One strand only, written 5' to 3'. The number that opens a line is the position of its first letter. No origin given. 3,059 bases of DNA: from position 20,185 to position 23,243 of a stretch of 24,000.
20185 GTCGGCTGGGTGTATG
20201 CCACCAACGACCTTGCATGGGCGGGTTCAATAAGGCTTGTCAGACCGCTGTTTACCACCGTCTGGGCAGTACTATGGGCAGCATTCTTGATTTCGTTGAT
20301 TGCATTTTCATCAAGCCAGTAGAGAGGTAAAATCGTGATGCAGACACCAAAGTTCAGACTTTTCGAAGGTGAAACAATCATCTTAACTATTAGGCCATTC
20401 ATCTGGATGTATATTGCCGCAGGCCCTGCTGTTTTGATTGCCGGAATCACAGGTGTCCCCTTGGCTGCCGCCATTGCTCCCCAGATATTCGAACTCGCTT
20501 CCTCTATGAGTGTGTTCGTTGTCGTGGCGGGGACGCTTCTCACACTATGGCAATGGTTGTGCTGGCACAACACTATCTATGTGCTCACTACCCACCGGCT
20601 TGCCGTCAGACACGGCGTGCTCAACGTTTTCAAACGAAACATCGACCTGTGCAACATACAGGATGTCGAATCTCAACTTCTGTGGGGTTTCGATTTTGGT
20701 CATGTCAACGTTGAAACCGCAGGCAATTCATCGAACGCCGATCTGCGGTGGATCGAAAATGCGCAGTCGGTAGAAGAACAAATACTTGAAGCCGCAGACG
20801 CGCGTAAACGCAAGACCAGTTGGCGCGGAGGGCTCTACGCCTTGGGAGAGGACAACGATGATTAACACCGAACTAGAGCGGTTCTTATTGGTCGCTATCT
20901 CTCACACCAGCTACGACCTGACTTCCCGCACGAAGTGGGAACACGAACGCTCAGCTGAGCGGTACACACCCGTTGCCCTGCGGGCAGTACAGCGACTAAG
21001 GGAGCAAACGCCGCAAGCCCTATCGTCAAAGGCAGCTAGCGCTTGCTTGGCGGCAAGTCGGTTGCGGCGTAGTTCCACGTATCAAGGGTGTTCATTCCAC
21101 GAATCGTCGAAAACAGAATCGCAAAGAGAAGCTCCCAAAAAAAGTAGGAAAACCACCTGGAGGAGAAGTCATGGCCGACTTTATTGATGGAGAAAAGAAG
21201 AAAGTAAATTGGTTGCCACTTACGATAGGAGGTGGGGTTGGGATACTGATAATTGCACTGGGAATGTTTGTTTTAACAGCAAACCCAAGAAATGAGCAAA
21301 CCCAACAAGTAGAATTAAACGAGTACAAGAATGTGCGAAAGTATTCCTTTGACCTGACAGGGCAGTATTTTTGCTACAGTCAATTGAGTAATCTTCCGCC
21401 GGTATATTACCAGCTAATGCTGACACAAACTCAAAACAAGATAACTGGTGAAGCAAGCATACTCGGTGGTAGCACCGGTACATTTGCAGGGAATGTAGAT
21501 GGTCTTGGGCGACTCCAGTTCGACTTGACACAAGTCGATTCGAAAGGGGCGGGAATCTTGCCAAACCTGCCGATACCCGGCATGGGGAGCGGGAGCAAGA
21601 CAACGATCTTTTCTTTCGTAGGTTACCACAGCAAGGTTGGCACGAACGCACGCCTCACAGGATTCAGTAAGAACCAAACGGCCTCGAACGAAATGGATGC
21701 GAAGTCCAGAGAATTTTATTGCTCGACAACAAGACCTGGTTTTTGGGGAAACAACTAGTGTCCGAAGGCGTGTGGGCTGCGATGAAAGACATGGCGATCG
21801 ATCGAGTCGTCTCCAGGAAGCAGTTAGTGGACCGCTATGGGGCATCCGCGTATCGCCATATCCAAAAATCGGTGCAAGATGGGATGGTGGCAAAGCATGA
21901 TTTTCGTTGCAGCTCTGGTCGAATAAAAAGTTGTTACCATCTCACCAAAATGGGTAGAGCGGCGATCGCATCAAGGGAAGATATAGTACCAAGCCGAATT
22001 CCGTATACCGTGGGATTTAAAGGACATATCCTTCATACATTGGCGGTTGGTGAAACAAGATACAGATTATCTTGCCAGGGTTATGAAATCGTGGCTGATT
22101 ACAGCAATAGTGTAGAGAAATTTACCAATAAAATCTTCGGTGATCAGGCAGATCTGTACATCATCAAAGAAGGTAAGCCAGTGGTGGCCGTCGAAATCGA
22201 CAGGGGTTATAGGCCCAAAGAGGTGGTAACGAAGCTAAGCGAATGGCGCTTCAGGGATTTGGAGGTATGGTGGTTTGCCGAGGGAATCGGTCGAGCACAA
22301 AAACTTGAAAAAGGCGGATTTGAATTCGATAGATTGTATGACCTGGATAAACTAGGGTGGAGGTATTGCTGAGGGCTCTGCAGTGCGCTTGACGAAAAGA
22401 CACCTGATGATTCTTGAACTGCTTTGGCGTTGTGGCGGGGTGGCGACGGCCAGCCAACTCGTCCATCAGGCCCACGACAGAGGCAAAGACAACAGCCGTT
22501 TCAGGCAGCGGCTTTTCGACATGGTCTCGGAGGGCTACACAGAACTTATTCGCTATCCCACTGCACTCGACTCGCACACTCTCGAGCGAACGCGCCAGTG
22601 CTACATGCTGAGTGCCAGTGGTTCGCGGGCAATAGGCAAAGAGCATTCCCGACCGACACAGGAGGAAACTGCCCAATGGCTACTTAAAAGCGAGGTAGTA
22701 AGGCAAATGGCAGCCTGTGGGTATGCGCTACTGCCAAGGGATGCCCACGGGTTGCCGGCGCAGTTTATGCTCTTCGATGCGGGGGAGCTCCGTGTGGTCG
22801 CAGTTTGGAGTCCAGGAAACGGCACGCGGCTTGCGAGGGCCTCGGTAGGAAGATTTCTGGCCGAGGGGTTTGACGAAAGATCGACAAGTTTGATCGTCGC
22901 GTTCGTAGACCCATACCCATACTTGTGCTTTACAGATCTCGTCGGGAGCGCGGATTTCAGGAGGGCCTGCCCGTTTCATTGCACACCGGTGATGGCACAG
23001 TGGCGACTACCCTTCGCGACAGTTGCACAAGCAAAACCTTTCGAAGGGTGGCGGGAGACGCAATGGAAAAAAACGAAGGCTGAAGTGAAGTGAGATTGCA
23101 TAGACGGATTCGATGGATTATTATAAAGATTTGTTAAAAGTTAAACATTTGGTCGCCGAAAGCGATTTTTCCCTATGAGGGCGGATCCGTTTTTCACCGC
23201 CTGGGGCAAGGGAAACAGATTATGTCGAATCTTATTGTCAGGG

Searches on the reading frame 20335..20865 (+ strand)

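Call 14: search_protein_families(library=ncbifam, proteins=[window:20335-20865:+], max_evalue=0.01)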
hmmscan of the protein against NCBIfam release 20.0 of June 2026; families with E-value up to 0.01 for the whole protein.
window:20335-20865:+ (176 aa): 1 family
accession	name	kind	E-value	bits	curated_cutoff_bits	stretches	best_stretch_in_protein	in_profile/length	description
NF040894.1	puhB_PGC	equivalog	9.3e-06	25.6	110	1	32-113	48-130/176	photosynthetic complex putative assembly protein PuhB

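Call 15: search_protein_families(library=pfam, proteins=[window:20335-20865:+], max_evalue=0.1)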
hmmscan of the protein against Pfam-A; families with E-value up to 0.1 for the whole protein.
window:20335-20865:+ (176 aa): 2 families
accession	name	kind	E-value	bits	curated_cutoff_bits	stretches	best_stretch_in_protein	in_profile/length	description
PF03703.20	bPH_2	-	1.5e-10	41.6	22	1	77-150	1-78/78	Bacterial PH domain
PF00115.25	COX1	-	0.0064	15.8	34.8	1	20-92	157-225/436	Cytochrome C and Quinol oxidase polypeptide I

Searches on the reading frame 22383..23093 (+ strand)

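Call 14: search_protein_families(library=ncbifam, proteins=[window:22383-23093:+], max_evalue=0.01)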
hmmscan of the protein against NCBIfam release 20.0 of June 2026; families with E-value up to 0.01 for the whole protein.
window:22383-23093:+ (236 aa): 0 families

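Call 15: search_protein_families(library=pfam, proteins=[window:22383-23093:+], max_evalue=0.1)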
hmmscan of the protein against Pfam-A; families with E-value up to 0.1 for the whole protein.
window:22383-23093:+ (236 aa): 1 family
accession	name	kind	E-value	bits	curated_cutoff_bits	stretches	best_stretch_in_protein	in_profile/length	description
PF25575.1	TPR_BSK1_C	-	0.087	13.2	42.2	0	28-85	41-98/118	Serine/threonine-protein kinase BSK1-like, TPR repeats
